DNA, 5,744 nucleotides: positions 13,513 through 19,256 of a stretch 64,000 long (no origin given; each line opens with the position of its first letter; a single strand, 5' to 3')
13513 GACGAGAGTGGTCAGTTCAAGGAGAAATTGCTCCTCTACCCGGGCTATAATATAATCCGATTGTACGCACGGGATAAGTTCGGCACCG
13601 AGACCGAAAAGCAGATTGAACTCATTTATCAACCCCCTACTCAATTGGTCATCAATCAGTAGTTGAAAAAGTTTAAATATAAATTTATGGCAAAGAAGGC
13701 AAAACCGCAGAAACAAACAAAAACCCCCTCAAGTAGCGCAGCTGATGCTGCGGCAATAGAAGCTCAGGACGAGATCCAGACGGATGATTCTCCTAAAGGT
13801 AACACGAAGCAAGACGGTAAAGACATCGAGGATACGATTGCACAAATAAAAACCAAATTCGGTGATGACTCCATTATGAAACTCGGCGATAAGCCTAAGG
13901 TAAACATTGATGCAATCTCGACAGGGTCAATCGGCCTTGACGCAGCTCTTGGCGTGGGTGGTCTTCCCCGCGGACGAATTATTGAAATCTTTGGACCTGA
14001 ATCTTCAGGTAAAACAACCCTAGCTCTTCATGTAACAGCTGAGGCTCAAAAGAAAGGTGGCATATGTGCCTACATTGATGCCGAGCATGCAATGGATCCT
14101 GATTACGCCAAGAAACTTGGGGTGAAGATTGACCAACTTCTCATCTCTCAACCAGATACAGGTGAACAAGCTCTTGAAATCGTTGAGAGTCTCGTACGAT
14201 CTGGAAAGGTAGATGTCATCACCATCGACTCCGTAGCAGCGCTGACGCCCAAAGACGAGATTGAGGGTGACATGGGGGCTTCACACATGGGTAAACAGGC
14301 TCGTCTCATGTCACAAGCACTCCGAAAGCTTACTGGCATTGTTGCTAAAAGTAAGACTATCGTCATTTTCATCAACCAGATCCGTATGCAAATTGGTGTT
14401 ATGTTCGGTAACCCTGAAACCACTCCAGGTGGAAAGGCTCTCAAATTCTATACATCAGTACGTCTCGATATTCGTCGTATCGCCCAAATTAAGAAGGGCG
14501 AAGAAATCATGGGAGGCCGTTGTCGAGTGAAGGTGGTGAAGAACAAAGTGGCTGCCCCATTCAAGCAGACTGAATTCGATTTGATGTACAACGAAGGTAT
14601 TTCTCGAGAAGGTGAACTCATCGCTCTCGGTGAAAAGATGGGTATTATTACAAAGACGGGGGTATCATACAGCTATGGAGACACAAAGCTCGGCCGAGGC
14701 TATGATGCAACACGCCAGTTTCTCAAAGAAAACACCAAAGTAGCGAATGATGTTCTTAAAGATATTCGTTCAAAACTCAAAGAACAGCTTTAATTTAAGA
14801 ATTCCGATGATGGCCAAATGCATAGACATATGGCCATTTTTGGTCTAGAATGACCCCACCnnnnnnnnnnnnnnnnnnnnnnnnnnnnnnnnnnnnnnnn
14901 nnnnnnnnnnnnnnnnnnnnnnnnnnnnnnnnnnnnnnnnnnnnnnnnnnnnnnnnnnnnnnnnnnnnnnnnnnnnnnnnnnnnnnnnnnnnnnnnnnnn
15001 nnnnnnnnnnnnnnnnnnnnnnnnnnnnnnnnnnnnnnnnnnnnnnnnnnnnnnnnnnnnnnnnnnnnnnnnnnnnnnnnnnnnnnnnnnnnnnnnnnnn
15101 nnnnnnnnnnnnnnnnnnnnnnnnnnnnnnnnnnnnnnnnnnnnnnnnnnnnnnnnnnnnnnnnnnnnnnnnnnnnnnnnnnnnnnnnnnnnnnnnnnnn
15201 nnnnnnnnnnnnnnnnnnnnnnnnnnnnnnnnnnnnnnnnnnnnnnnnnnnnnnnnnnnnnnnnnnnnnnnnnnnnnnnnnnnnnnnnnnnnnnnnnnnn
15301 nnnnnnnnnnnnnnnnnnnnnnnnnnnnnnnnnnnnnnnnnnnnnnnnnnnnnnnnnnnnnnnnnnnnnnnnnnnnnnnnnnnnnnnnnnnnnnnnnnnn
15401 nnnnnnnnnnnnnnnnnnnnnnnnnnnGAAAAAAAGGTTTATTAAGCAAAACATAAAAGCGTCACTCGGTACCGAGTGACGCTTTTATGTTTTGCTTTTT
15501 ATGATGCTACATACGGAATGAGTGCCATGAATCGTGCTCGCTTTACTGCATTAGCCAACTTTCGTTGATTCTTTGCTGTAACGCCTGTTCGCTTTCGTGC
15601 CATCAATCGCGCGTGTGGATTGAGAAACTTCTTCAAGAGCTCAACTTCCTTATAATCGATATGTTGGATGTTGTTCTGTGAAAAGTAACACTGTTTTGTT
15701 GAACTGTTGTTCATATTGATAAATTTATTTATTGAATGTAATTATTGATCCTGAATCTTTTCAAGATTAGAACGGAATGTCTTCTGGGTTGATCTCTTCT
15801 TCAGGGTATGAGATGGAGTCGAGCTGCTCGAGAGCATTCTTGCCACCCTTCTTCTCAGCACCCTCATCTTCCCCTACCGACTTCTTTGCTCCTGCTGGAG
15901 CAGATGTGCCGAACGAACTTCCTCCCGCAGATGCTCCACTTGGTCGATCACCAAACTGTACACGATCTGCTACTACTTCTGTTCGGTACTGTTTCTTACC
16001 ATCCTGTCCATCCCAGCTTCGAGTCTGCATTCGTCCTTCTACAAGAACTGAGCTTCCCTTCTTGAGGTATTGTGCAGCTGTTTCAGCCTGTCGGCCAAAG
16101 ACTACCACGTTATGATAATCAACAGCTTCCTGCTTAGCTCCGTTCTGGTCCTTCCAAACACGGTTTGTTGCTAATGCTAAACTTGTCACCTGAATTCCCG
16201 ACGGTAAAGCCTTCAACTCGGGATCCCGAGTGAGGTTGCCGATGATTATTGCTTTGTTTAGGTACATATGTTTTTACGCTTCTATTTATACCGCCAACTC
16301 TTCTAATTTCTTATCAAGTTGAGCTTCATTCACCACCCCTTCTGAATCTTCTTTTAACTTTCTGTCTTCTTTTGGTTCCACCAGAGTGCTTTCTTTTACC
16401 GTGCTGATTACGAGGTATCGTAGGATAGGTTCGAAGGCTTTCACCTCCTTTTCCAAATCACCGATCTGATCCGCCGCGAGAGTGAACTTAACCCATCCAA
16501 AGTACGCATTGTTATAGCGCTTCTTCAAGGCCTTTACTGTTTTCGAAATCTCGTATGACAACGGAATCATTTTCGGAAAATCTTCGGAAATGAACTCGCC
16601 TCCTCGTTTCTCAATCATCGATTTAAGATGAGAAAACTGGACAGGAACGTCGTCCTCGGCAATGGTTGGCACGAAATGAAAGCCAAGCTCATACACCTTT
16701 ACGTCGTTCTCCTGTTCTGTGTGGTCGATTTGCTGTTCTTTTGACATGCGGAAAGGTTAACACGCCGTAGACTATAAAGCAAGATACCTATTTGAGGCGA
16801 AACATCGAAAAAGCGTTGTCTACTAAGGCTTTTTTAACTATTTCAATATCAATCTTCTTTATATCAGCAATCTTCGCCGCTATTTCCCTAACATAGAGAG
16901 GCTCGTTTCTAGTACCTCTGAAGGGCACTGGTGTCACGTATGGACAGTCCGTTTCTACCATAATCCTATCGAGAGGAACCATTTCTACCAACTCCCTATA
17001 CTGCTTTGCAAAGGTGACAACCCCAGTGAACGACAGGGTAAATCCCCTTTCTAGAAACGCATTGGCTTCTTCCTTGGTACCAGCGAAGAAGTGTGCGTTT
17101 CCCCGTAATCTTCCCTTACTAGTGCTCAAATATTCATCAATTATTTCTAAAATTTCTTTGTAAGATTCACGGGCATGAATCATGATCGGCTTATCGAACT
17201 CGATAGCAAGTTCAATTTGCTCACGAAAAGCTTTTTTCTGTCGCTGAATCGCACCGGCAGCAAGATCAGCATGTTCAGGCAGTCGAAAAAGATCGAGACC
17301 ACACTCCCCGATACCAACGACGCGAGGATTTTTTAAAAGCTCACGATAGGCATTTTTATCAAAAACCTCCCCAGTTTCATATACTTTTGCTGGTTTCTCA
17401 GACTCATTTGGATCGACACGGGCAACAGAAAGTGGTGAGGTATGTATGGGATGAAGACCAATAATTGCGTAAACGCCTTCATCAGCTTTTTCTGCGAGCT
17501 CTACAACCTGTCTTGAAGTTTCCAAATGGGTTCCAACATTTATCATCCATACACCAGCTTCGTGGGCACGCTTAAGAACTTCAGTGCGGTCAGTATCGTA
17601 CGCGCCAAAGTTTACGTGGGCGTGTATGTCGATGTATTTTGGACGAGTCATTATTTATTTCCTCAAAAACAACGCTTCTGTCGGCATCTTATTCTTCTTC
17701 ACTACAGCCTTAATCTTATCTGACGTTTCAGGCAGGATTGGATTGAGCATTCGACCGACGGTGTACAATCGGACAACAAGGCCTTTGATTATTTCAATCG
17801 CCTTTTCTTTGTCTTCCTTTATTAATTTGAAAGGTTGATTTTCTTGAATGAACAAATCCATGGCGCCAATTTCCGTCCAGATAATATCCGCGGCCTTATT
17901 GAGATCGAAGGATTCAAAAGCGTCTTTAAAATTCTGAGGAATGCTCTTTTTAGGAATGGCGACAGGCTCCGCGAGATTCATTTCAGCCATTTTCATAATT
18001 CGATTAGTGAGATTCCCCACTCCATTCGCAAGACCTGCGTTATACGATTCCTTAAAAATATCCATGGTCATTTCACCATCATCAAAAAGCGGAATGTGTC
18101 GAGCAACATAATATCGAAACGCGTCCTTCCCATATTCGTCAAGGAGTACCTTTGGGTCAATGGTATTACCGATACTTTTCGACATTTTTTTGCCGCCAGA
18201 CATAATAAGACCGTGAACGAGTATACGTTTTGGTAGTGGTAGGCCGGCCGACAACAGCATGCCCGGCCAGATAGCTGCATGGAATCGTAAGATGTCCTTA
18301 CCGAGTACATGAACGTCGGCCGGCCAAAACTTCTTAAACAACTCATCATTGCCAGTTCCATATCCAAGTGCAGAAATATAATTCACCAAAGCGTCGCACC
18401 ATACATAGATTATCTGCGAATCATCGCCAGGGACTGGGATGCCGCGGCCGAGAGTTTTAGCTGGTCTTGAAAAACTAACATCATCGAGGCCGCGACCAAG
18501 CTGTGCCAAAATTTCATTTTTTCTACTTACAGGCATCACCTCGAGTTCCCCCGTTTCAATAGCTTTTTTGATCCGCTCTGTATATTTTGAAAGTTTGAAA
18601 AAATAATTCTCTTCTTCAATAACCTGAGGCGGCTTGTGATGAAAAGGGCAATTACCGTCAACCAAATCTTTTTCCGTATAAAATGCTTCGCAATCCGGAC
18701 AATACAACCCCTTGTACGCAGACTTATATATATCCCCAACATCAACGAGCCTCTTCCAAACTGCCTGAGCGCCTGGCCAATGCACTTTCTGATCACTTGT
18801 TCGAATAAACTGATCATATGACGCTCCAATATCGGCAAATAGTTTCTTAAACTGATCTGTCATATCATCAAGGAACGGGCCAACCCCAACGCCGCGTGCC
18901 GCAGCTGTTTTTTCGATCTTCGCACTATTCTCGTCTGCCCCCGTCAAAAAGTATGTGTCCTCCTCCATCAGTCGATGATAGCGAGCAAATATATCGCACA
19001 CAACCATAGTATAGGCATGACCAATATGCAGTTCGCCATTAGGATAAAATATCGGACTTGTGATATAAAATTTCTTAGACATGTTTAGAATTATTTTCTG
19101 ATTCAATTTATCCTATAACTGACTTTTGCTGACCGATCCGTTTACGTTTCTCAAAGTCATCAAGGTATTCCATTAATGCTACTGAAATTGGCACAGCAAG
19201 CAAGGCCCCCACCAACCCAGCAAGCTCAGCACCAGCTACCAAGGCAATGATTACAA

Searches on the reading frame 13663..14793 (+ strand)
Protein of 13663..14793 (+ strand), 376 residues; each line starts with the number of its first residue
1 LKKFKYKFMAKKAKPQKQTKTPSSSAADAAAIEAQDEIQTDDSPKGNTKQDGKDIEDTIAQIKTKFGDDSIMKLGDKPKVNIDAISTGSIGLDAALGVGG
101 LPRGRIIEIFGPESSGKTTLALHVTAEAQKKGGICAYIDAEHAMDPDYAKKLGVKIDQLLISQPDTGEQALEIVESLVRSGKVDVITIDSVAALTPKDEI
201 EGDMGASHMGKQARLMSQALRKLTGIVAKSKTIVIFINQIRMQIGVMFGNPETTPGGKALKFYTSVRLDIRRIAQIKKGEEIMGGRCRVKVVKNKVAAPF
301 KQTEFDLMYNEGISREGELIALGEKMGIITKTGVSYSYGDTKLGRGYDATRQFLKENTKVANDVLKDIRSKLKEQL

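Call 16: search_protein_families(library=pfam, proteins=[window:13663-14793:+], max_evalue=0.00001)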
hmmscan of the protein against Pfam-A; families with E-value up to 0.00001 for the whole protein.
window:13663-14793:+ (376 aa): 4 families
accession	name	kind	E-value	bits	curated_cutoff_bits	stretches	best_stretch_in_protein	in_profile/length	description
PF00154.27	RecA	-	2e-137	457.3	27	1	53-314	1-262/262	recA bacterial DNA recombination protein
PF21096.2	RecA_C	-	1.2e-14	54.6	27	1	317-373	1-57/57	RecA C-terminal domain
PF08423.17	Rad51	-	1.4e-10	41.3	22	1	83-272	6-211/244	Rad51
PF06745.19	ATPase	-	2e-07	31.1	26.6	1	86-159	2-77/231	KaiC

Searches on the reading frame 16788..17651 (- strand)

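Call 16: search_protein_families(library=pfam, proteins=[window:16788-17651:-], max_evalue=0.00001)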
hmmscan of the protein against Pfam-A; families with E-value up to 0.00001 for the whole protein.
window:16788-17651:- (287 aa): 1 family
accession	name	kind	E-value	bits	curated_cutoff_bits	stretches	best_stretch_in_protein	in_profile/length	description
PF01026.27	TatD_DNase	-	6.1e-72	242.5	27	1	7-284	1-252/253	TatD related DNase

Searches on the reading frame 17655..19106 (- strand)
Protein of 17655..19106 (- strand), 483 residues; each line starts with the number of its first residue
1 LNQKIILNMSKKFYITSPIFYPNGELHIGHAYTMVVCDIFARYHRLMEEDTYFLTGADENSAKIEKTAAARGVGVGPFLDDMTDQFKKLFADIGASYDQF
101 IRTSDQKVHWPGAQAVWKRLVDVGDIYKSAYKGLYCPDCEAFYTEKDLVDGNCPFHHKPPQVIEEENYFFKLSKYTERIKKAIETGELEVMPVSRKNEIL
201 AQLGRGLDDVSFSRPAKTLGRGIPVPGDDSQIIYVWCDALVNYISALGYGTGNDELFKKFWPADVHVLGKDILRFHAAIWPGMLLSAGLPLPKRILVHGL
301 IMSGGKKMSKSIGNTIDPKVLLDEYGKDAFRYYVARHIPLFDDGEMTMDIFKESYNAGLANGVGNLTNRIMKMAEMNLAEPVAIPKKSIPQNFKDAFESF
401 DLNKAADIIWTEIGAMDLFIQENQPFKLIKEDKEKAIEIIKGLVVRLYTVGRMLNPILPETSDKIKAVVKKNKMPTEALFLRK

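Call 16: search_protein_families(library=pfam, proteins=[window:17655-19106:-], max_evalue=0.00001)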
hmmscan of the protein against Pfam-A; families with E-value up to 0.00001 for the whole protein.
window:17655-19106:- (483 aa): 3 families
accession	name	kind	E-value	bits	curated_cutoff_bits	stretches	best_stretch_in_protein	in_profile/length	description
PF09334.17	tRNA-synt_1g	-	4.2e-95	319.2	20.1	2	147-371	163-391/391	tRNA synthetases class I (M)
PF00133.28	tRNA-synt_1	-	4.8e-29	101.8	22.7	2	229-337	295-404/414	tRNA synthetases class I (I, L, M and V)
PF01406.26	tRNA-synt_1e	-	1.6e-09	38.1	27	0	288-335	234-281/301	tRNA synthetases class I (C) catalytic domain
